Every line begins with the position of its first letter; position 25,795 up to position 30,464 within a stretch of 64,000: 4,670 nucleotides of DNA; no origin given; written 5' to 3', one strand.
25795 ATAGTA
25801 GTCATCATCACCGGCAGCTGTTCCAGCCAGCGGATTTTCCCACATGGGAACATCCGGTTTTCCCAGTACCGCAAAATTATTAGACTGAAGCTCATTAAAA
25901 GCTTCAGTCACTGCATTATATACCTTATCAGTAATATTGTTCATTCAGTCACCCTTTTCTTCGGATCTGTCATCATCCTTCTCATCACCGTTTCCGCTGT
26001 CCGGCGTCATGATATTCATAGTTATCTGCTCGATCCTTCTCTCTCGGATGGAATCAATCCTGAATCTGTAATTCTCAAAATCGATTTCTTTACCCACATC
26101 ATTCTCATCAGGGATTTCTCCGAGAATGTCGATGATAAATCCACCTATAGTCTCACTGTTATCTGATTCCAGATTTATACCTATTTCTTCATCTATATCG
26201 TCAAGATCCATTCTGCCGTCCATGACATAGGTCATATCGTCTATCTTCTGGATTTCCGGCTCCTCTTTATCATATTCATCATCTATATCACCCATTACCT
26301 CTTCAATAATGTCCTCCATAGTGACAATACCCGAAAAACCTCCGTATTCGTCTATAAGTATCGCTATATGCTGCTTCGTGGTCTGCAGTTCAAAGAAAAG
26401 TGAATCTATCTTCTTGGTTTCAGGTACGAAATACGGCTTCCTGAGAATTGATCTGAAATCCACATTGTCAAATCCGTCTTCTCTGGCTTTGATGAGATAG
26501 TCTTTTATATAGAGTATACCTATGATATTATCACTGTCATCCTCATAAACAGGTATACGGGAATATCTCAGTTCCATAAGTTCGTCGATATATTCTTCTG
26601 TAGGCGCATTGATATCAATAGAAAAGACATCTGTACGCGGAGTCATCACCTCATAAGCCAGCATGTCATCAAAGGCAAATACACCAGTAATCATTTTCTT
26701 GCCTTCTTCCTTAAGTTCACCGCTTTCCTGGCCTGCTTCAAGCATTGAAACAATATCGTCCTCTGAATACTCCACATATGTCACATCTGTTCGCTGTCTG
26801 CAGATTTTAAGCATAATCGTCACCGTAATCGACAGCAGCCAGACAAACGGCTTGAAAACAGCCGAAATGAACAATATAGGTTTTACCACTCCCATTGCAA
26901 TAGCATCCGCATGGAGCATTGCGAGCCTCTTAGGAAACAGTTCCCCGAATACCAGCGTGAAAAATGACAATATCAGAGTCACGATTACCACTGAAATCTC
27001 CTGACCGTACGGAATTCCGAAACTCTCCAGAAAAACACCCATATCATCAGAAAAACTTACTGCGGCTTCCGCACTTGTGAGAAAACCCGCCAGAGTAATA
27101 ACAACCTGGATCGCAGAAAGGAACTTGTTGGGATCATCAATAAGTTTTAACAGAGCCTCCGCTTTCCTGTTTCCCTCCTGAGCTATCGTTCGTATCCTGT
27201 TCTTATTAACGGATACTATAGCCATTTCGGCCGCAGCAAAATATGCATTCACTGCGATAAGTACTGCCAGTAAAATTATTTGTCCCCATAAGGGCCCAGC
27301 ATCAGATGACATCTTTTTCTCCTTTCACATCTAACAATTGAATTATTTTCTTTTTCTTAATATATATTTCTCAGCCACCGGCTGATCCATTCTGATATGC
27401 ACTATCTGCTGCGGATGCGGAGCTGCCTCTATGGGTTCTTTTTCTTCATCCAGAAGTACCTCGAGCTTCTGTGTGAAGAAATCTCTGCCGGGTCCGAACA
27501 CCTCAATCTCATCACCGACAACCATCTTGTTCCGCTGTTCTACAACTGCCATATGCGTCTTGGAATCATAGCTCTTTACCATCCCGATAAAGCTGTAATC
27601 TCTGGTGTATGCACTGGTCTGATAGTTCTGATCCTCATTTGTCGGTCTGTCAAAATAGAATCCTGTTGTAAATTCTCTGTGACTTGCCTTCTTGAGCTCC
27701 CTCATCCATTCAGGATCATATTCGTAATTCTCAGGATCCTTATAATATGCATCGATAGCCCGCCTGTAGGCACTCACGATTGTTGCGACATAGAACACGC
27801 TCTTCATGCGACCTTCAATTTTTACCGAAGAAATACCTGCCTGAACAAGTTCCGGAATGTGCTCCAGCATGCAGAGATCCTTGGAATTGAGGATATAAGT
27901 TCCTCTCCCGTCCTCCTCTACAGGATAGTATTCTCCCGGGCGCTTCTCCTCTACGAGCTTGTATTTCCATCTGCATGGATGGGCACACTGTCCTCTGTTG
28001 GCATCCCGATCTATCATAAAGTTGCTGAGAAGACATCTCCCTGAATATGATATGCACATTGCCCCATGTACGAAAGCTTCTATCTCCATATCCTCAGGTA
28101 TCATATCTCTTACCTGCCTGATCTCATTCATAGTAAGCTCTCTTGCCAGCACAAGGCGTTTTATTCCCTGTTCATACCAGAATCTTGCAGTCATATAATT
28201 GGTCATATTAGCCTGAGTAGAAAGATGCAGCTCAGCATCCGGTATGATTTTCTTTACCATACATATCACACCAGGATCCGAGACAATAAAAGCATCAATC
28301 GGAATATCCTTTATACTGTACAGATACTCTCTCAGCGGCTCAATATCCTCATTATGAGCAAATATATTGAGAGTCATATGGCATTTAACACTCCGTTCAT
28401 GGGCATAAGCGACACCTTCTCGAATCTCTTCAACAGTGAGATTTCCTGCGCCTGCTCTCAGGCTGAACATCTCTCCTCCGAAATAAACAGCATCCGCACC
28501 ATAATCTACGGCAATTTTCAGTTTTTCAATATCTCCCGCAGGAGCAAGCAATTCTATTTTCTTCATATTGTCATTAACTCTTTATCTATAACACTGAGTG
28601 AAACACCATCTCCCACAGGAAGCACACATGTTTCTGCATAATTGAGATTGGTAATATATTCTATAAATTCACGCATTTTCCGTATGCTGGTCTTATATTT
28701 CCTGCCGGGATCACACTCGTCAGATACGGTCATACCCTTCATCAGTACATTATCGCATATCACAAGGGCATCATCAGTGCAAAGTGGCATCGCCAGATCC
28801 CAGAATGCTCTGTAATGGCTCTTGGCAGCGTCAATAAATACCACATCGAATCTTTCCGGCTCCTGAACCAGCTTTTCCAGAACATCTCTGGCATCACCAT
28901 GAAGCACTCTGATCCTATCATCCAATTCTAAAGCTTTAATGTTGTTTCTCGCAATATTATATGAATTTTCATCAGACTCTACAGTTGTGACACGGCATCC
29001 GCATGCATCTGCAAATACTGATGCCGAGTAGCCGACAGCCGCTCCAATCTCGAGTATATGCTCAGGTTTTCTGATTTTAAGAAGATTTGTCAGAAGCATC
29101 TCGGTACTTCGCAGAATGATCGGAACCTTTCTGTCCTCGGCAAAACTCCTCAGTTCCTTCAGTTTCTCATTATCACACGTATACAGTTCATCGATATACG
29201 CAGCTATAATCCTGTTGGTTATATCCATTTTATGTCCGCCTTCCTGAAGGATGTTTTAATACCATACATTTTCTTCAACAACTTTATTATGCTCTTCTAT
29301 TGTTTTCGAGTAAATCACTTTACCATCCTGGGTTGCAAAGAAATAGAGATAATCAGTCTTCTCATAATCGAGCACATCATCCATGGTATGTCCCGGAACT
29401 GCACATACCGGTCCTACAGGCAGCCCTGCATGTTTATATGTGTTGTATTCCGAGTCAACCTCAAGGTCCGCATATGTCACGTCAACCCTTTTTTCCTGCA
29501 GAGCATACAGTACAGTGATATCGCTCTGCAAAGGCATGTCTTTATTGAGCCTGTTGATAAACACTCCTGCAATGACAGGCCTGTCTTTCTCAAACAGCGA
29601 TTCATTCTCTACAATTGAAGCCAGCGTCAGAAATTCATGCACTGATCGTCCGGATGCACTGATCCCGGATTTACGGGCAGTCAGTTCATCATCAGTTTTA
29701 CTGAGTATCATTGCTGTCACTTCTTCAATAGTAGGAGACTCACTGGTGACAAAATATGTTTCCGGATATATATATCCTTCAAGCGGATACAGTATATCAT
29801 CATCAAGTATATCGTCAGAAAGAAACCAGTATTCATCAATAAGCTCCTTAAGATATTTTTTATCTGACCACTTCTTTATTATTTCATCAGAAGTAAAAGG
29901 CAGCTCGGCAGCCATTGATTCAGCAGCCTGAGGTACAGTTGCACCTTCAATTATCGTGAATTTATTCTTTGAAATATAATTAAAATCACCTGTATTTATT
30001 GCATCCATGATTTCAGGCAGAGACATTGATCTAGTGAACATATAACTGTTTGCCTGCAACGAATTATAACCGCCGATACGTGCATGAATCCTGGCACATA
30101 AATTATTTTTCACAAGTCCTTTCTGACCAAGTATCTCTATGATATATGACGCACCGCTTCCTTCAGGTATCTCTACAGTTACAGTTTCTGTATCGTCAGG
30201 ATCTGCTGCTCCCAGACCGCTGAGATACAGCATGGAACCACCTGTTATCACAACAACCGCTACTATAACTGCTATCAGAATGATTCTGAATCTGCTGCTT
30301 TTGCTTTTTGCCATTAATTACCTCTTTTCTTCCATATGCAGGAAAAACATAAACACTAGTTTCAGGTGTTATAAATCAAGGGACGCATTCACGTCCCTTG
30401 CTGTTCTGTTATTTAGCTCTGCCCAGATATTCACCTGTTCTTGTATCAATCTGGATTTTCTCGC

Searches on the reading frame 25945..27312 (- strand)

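Call 61: search_protein_families(library=pfam, proteins=[window:25945-27312:-], max_evalue=0.000001)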
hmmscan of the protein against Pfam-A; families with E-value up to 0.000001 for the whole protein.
window:25945-27312:- (455 aa): 3 families
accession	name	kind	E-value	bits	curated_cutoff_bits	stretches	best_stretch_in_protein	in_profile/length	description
PF01595.25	CNNM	-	3.4e-47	160.9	28.4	1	13-203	1-180/181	Cyclin M transmembrane N-terminal domain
PF03471.22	CorC_HlyC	-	1.1e-19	70.6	27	1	355-432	1-77/81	Transporter associated domain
PF00571.33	CBS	-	2.2e-13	50.8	24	0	221-273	3-52/57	CBS domain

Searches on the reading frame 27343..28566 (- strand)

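Call 61: search_protein_families(library=pfam, proteins=[window:27343-28566:-], max_evalue=0.000001)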
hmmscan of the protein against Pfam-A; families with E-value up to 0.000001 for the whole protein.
window:27343-28566:- (407 aa): 2 families
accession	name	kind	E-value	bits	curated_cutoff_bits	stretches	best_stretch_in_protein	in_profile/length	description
PF01136.24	Peptidase_U32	-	1.1e-103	346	22.4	1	76-308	2-231/233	Peptidase family U32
PF16325.11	Peptidase_U32_C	-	5e-29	100.7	28.2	1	322-404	1-83/83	Peptidase family U32 C-terminal domain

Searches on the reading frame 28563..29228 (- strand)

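Call 60: search_protein_families(library=pfam, proteins=[window:28563-29228:-], max_evalue=0.000001)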
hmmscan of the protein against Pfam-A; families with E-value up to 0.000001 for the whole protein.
window:28563-29228:- (221 aa): 6 families
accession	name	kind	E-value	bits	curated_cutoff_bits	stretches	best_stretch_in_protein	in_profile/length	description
PF01596.23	Methyltransf_3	-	1.8e-29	102.9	22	1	19-212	7-201/204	O-methyltransferase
PF13578.12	Methyltransf_24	-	2.1e-12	48.3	26.3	1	59-161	1-105/105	Methyltransferase domain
PF13649.12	Methyltransf_25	-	4.1e-08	34.2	27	1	58-138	1-75/97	Methyltransferase domain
PF01135.25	PCMT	-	5.1e-08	33.4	20.3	1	45-135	64-151/210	Protein-L-isoaspartate(D-aspartate) O-methyltransferase (PCMT)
PF03602.21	Cons_hypoth95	-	1.4e-07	31.8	24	1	79-133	66-120/182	Conserved hypothetical protein 95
PF13847.12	Methyltransf_31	-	5.2e-07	29.9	27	1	54-145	3-85/145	Methyltransferase domain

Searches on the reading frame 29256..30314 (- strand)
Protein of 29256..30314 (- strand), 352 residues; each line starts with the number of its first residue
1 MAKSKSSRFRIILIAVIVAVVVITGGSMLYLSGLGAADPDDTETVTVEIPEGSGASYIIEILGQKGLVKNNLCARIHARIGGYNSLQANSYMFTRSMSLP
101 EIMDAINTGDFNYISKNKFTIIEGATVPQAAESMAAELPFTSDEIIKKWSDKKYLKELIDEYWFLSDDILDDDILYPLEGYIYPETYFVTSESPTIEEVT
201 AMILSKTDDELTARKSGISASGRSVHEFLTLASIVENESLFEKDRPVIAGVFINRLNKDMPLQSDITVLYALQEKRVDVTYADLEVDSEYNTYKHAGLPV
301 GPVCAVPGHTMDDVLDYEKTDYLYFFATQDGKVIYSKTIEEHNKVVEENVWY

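Call 60: search_protein_families(library=pfam, proteins=[window:29256-30314:-], max_evalue=0.000001)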
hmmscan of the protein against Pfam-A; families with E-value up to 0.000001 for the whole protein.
window:29256-30314:- (352 aa): 1 family
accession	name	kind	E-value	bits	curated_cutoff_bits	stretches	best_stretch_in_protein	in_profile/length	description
PF02618.21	YceG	-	1.3e-73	248.3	32.4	1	47-347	1-274/275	YceG-like family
